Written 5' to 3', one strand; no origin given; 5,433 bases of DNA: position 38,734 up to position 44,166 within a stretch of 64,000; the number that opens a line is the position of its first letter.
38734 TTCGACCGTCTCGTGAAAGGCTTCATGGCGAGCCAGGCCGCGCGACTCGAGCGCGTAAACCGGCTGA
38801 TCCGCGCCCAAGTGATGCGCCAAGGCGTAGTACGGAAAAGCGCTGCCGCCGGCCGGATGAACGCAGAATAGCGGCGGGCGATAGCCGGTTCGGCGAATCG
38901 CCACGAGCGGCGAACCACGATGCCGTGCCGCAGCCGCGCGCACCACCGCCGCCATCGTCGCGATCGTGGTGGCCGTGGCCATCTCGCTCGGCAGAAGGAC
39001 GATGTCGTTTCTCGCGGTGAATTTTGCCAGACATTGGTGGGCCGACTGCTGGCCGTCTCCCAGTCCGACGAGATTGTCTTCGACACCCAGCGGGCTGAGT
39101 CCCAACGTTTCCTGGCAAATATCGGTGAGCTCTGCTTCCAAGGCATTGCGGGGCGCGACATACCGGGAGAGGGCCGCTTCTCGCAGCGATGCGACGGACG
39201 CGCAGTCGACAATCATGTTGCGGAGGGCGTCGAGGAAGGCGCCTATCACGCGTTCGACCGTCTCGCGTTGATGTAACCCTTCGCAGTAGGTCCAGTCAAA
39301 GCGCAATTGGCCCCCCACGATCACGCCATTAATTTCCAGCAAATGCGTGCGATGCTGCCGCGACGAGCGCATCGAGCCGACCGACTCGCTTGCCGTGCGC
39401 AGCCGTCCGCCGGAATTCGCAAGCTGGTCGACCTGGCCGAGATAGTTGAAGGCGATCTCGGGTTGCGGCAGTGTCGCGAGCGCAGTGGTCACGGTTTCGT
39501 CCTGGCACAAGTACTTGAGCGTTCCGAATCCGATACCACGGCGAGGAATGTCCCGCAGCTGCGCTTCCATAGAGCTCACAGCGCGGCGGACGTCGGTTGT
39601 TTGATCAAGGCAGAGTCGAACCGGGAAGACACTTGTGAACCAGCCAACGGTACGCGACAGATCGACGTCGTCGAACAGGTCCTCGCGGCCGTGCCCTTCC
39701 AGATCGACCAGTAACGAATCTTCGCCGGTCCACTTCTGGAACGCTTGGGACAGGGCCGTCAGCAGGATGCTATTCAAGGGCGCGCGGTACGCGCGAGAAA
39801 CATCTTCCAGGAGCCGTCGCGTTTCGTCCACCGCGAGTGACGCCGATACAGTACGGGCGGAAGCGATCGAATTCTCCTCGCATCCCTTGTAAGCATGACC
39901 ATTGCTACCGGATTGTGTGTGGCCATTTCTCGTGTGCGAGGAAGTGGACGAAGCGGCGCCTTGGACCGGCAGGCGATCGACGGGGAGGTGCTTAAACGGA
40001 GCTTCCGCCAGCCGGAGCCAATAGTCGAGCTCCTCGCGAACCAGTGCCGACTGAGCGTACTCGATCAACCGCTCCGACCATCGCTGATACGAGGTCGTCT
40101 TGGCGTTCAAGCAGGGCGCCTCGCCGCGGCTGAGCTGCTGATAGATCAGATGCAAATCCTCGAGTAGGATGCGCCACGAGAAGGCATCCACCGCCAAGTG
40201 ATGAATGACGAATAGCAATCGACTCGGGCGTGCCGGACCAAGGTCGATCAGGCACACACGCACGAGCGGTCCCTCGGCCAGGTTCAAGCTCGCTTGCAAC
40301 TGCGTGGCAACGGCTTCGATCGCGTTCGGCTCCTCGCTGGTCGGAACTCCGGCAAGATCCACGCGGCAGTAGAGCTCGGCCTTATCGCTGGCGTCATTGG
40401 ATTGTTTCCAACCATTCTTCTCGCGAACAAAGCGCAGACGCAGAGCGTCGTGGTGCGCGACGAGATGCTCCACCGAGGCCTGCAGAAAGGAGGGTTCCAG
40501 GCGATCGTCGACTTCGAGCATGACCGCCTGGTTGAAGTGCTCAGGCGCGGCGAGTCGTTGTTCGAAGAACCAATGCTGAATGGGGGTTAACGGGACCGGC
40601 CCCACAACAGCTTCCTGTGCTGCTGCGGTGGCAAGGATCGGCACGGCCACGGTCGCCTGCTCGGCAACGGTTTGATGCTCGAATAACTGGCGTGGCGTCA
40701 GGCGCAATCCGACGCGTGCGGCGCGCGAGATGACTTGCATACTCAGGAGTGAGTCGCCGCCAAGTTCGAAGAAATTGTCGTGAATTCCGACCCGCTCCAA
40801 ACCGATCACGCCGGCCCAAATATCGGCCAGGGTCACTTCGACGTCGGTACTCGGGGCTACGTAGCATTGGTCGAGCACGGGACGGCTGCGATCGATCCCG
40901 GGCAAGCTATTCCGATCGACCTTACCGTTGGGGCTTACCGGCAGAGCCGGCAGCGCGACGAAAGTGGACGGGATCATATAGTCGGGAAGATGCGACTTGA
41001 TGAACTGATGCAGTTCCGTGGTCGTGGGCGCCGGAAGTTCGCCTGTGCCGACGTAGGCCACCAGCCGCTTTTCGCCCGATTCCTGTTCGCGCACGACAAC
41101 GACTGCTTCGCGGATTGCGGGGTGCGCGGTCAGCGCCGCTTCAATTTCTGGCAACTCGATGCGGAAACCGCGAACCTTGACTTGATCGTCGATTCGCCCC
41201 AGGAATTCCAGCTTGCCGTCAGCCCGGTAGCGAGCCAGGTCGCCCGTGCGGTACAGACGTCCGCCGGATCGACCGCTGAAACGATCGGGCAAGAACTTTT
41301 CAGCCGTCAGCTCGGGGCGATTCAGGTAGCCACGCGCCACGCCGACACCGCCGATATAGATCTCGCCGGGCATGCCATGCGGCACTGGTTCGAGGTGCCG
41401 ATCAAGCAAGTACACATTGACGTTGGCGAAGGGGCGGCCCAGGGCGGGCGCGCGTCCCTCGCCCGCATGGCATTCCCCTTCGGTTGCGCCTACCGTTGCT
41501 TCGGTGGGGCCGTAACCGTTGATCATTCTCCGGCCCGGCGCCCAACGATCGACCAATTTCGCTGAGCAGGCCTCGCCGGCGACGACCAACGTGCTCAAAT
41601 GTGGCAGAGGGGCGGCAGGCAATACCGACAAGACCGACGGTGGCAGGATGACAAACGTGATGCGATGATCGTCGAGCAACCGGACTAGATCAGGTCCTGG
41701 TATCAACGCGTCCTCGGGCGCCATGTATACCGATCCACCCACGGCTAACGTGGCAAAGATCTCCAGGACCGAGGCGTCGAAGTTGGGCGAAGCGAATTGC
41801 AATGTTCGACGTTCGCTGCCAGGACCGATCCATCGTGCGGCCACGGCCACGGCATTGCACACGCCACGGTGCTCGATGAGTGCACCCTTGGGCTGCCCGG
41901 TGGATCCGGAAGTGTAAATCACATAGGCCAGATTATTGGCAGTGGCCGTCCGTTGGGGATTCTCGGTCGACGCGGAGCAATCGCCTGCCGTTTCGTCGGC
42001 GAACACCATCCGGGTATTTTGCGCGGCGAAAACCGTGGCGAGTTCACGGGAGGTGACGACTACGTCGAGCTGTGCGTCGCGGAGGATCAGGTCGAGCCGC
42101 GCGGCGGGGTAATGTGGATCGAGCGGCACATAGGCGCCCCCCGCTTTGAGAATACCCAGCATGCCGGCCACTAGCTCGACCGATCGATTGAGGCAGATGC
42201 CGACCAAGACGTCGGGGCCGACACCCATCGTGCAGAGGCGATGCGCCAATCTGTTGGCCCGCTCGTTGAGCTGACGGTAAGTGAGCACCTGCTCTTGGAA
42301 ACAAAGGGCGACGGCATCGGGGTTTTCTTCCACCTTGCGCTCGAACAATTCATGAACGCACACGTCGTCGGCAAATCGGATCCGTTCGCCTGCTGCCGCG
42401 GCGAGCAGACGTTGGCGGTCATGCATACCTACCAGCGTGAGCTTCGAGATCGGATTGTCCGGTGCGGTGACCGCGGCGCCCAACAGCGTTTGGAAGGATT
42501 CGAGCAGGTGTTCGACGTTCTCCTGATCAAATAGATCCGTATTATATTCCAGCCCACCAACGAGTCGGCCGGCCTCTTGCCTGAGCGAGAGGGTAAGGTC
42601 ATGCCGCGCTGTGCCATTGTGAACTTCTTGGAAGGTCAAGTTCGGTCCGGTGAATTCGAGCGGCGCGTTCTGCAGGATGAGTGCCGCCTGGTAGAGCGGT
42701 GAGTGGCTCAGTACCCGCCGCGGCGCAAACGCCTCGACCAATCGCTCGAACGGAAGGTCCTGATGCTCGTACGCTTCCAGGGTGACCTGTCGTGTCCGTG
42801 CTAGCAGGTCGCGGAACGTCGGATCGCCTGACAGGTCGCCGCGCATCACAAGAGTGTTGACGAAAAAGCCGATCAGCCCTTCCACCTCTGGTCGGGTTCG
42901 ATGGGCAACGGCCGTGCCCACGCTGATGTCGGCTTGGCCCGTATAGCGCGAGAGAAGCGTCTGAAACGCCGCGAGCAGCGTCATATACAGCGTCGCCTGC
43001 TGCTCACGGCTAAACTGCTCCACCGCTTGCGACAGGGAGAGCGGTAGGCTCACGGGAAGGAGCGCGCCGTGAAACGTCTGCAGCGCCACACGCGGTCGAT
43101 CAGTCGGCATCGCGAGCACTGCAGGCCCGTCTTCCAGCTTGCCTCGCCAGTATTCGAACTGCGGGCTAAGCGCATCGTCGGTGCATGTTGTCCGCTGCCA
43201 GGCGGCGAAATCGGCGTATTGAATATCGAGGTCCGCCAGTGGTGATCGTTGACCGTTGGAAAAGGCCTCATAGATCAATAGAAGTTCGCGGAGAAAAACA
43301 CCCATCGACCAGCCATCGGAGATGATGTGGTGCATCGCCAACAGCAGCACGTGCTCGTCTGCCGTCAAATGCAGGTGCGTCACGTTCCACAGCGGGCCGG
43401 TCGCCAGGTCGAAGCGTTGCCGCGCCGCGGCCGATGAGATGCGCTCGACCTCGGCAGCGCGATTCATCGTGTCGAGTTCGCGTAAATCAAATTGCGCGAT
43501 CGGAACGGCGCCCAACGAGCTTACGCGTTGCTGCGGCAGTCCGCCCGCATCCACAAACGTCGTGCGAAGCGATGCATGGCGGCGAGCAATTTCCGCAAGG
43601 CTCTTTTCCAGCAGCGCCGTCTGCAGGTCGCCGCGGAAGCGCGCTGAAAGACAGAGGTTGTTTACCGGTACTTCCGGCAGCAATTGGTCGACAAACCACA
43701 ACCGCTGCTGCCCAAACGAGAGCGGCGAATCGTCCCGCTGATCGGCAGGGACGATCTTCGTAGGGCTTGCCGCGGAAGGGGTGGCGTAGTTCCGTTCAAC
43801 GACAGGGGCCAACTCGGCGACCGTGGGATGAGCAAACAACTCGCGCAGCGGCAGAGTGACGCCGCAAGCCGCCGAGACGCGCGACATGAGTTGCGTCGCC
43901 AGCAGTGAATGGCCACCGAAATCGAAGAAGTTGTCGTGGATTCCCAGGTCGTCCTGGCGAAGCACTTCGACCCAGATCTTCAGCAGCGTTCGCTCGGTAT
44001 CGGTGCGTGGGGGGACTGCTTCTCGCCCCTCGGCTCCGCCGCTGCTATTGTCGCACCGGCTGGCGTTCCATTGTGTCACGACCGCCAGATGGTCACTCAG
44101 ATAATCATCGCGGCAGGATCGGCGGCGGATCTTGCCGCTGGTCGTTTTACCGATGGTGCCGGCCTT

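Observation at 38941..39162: Third carrier domain of the NRPS has lost its phosphopantetheine serine (GGDS replaced by GDGQ)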

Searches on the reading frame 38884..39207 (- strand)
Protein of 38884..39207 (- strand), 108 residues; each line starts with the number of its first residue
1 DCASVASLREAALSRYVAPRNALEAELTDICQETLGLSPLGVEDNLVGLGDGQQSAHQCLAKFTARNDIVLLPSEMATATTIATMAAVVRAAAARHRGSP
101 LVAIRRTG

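Call 8: search_protein_families(library=pfam, proteins=[window:38884-39207:-], max_evalue=10)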
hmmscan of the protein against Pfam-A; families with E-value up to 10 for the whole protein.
seq(108 aa): 0 families

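Call 51: predict_structure(alignment_id=A2)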
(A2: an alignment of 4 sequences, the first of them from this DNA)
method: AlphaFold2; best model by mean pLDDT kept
length: 93 residues; sequences in the alignment: 4
mean_pLDDT: 83.5   pTM: 0.75
mean pLDDT of the five models: 83.5, 83.3, 81.1, 78.4, 72.2
residues with pLDDT >= 90: 38; 70-90: 41; 50-70: 9; < 50: 5
segments of 3 or more residues with pLDDT < 50: 89-93
pLDDT, mean of each block of 10 residues (from residue 1): 83 94 89 80 89 88 87 92 63 39
secondary structure, 60 per line:
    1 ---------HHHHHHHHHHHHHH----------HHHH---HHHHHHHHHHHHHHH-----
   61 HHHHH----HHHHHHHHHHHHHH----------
elements in order: H10-23 H34-37 H41-55 H61-65 H70-83

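Call 56: fold_search(model_id=the predicted structure, library=pdb)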
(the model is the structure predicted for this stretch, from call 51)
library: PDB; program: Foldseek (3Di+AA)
matches with E <= 10: 341; with E <= 0.001: 0
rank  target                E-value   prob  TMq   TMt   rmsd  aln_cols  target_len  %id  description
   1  9bfg_A                1.6e-03  1.00  0.66  0.13   2.2        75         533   28  Structure of the crosslinked PCP-E didomain of tyrocidine synthetase A (released 2024-10-09)
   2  9up2_A                2.5e-03  1.00  0.69  0.05   1.9        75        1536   31  PvdL-E2-C3-A3-PCP3 in complex with MLP (NRPS cross-module) (released 2026-04-01)
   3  7b2b_MODEL_1_A        3.4e-03  1.00  0.71  0.65   2.2        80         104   22  Solution structure of a non-covalent extended docking domain complex of the Pax NRPS: PaxA T1-CDD/PaxB NDD (released 2021-06-16)
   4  4mrt_C                3.9e-03  1.00  0.69  0.82   2.0        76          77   30  Structure of the Phosphopantetheine Transferase Sfp in Complex with Coenzyme A and a Peptidyl Carrier Protein (released 2014-04-23)
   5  2md9_MODEL_1_A        3.9e-03  1.00  0.71  0.73   2.0        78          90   29  Solution Structure of an Active Site Mutant Pepitdyl Carrier Protein (released 2014-04-23)
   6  9lco_A                3.9e-03  1.00  0.62  0.05   2.7        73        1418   29  PvdL-PCP2-E2-C3-A3 in complex with MLP (NRPS cross-module) (released 2026-01-07)
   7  9meh                  5.9e-03  1.00  0.64  0.04   2.2        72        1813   24  Crystal structure of the dimodular LgrA after protein ligation (released 2025-03-05)
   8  9be3_A                6.3e-03  1.00  0.69  0.04   2.2        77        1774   22  The pre-condensation state of the dimodular NRPS protein LgrA (released 2024-11-20)
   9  4r0m_A                8.1e-03  1.00  0.70  0.11   1.9        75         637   24  Structure of McyG A-PCP complexed with phenylalanyl-adenylate (released 2015-04-15)
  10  2mr7_MODEL_1_A        9.1e-03  1.00  0.62  0.64   6.1        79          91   25  apo structure of the Peptidyl Carrier Protein Domain 7 of the teicoplanin producing Non-ribosomal peptide synt (released 2015-01-28)
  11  9be4_A                9.7e-03  1.00  0.68  0.04   2.2        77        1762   22  The post-condensation state of the dimodular NRPS protein LgrA (released 2024-11-20)
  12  2jgp                  1.0e-02  1.00  0.68  0.14   2.0        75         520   27  Structure of the TycC5-6 PCP-C bidomain of the tyrocidine synthetase TycC (released 2007-10-30)
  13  4pwv_B                1.2e-02  1.00  0.68  0.82   2.0        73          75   25  Structure of P450sky (CYP163B3), a cytochrome P450 from skyllamycin biosynthesis in complex with a peptidyl carrier pr (released 2014-07-23)
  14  6smd_A                1.2e-02  1.00  0.68  0.79   2.1        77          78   13  PlMCAT:AntF (holo): type II PKS acyl-carrier protein in complex with its malonyl-transacylase (released 2020-05-27)
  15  4zxh                  1.7e-02  1.00  0.72  0.06   2.1        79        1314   23  Crystal Structure of holo-AB3403 a four domain nonribosomal peptide synthetase from Acinetobacter Baumanii (released 2015-12-30)
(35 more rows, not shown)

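Call 74: search_protein_representatives(alignment_id=A2)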
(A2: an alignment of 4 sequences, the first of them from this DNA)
Query: 4 sequences, 93 profile positions. Proteins with E-value up to 0.001 (for the whole library): 29765; up to 1e-10: 6909; up to 1e-30: 312. The best 150 are listed.
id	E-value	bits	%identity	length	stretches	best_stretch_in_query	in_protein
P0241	2.1e-61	220.5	-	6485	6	3-79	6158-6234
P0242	1.1e-59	215.0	-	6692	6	3-79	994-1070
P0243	1.3e-56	205.1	-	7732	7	4-90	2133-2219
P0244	1.8e-51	188.7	-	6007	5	2-93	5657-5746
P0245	1.9e-51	188.6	-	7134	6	3-84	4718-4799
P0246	1.4e-50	185.8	-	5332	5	2-78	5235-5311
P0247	6.2e-50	183.7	-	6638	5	3-93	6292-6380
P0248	7.2e-50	183.5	-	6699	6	3-82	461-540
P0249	1.2e-49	182.8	-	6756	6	2-84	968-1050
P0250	1.6e-49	182.4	-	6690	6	3-93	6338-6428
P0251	4.9e-49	180.8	-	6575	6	3-86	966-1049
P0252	5.5e-49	180.7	-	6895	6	3-77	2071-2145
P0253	1.2e-48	179.6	-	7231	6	2-85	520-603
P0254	2.0e-48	178.9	-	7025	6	3-80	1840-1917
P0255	2.7e-48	178.5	-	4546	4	3-80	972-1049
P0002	1.8e-44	166.2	-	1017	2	2-93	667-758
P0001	1.5e-42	160.1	-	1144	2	2-93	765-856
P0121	2.0e-37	143.7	-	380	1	2-93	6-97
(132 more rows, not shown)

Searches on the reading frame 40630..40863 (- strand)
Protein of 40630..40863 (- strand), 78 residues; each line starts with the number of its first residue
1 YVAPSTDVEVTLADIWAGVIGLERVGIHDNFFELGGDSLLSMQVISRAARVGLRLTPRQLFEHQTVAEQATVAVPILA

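Call 8: search_protein_families(library=pfam, proteins=[window:40630-40863:-], max_evalue=10)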
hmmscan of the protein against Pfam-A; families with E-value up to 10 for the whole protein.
seq(78 aa): 1 family
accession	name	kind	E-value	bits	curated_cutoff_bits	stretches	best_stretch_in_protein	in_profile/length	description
PF00550.31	PP-binding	-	9.2e-16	58.3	20.8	1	11-70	2-64/67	Phosphopantetheine attachment site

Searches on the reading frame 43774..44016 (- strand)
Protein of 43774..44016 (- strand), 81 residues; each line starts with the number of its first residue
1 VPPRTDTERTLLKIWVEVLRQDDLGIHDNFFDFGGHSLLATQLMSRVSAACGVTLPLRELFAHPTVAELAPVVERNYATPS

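Call 8: search_protein_families(library=pfam, proteins=[window:43774-44016:-], max_evalue=10)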
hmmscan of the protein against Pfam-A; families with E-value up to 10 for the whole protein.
seq(81 aa): 1 family
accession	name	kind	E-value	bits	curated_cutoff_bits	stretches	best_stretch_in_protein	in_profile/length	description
PF00550.31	PP-binding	-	2e-18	66.8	20.8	1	10-70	2-64/67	Phosphopantetheine attachment site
